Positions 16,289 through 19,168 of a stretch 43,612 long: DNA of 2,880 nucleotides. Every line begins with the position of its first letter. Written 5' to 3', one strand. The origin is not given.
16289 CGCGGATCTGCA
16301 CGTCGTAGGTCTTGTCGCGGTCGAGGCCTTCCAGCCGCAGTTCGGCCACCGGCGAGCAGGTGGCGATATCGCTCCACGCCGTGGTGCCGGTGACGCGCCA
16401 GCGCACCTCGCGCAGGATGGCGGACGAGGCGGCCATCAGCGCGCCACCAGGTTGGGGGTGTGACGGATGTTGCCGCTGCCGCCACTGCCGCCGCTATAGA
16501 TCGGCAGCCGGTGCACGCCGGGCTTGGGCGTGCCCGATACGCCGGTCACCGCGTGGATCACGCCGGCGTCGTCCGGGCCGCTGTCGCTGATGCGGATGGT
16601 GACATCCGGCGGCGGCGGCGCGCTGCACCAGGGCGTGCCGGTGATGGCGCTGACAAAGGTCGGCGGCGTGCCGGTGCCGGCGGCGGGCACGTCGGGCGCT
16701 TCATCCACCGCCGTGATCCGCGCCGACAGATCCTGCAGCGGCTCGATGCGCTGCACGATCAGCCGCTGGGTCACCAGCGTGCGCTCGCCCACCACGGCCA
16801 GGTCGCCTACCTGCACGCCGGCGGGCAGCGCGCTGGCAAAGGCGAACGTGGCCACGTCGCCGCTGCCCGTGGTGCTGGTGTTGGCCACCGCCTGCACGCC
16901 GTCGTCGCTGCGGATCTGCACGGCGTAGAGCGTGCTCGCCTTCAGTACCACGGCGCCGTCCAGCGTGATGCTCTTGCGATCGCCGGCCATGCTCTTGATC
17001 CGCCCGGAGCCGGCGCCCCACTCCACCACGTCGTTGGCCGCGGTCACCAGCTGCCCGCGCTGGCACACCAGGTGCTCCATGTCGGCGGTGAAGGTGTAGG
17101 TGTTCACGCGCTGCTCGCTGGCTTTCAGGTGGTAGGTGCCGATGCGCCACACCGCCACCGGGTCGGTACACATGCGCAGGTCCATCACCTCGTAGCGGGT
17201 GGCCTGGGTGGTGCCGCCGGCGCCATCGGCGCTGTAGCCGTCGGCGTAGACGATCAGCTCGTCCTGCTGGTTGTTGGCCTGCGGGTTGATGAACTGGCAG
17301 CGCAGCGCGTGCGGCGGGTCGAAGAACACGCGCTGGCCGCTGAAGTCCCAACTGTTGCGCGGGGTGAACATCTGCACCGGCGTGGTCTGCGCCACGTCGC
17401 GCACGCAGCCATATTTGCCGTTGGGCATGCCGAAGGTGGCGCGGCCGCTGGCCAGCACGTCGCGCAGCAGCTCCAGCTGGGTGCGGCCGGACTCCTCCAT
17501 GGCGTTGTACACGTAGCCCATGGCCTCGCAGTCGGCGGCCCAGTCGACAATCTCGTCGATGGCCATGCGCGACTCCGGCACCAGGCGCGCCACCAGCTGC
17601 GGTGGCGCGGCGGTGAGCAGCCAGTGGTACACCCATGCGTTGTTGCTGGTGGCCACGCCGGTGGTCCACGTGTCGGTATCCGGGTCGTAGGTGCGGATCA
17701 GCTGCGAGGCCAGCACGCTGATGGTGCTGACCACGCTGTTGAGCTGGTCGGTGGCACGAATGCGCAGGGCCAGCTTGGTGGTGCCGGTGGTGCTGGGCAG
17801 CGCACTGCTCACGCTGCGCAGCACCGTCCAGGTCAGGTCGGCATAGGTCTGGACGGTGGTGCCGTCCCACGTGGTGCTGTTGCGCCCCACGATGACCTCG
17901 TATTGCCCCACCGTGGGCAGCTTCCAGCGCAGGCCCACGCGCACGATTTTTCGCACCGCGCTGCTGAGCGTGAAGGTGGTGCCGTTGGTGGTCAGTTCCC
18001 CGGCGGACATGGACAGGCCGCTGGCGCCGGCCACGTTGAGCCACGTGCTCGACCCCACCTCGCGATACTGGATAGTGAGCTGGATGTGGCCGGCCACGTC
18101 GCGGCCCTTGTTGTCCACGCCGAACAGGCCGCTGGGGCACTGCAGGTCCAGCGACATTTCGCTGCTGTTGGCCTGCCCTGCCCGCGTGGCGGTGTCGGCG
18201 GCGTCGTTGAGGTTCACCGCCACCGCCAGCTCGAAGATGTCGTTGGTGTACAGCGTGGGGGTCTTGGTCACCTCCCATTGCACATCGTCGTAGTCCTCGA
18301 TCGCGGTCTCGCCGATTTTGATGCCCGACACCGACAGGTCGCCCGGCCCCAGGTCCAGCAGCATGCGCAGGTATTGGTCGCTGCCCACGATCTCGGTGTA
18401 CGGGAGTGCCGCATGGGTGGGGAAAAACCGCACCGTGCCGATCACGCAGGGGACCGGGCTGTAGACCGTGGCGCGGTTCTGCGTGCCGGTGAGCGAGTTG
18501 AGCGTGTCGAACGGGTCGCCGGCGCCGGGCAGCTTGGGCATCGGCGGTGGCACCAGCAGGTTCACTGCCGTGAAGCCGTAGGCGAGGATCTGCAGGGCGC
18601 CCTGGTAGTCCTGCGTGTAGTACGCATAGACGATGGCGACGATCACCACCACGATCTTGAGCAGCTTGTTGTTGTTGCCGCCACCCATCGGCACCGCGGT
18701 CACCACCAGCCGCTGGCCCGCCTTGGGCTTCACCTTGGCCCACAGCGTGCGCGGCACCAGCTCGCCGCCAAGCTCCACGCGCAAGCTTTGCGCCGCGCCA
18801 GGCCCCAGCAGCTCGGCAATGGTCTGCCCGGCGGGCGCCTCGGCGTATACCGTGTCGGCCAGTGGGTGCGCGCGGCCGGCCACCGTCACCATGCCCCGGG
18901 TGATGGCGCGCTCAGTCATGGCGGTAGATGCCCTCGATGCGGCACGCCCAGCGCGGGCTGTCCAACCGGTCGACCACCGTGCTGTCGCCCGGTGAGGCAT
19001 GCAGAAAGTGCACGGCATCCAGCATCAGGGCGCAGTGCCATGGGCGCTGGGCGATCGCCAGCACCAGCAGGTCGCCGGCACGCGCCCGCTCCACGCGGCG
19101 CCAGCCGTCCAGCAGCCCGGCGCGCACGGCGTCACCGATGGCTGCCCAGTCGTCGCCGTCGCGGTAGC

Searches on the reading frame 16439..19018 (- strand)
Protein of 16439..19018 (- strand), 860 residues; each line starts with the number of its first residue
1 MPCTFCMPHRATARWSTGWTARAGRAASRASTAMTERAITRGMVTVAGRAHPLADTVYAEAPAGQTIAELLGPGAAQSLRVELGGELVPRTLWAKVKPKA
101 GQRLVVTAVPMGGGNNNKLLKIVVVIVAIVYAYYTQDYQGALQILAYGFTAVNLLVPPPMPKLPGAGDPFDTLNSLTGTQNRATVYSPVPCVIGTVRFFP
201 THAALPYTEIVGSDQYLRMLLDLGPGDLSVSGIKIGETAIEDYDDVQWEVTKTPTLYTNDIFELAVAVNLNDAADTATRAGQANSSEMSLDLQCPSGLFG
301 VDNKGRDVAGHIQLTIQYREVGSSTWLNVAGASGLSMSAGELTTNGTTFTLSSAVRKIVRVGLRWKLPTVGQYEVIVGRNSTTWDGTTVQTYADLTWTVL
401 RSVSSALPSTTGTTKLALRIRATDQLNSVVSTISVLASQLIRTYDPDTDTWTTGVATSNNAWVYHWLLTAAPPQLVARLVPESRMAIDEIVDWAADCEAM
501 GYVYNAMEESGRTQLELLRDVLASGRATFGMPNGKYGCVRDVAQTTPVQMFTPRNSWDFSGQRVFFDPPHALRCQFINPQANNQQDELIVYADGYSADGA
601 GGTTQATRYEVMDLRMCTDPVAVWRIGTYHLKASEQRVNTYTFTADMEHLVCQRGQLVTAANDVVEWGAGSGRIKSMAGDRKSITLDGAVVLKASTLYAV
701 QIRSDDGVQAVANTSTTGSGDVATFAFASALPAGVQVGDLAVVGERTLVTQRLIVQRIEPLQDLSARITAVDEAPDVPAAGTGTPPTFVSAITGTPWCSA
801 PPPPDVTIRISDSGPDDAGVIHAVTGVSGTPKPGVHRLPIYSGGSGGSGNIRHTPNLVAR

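Call 45: search_protein_families(library=pfam, proteins=[window:16439-19018:-], max_evalue=0.01)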
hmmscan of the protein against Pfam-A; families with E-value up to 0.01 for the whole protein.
window:16439-19018:- (860 aa): 2 families
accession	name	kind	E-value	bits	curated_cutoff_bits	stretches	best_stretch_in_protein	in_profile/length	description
PF06645.18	SPC12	-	0.00032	21.2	23.6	1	119-161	15-57/71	Microsomal signal peptidase 12 kDa subunit (SPC12)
PF13550.12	Phage-tail_3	-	0.0037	17.6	23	1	566-672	63-157/164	Putative phage tail protein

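Call 46: search_protein_families(library=phrogs, proteins=[window:16439-19018:-], max_evalue=0.01)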
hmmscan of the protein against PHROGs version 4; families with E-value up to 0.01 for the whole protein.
window:16439-19018:- (860 aa): 5 families
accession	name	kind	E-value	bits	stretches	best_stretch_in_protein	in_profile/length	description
phrog_31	-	tail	4.1e-81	274.4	1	77-820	136-887/1565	central tail fiber J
phrog_469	-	tail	7.9e-43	147.6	2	284-772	415-886/903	tail protein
phrog_23466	-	unknown function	1.7e-06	28.2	1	621-709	180-269/358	-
phrog_2148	-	tail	8.4e-06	25.3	1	499-776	69-336/901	tail fiber protein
phrog_7997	-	tail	0.0024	17.5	1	617-776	142-298/589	tail protein and host specificity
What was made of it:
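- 16436..19018 (-): Upstream gene: the proximal part of the central tail fibre J. phrog_31 'central tail fiber J', E 4e-81 (call 46).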
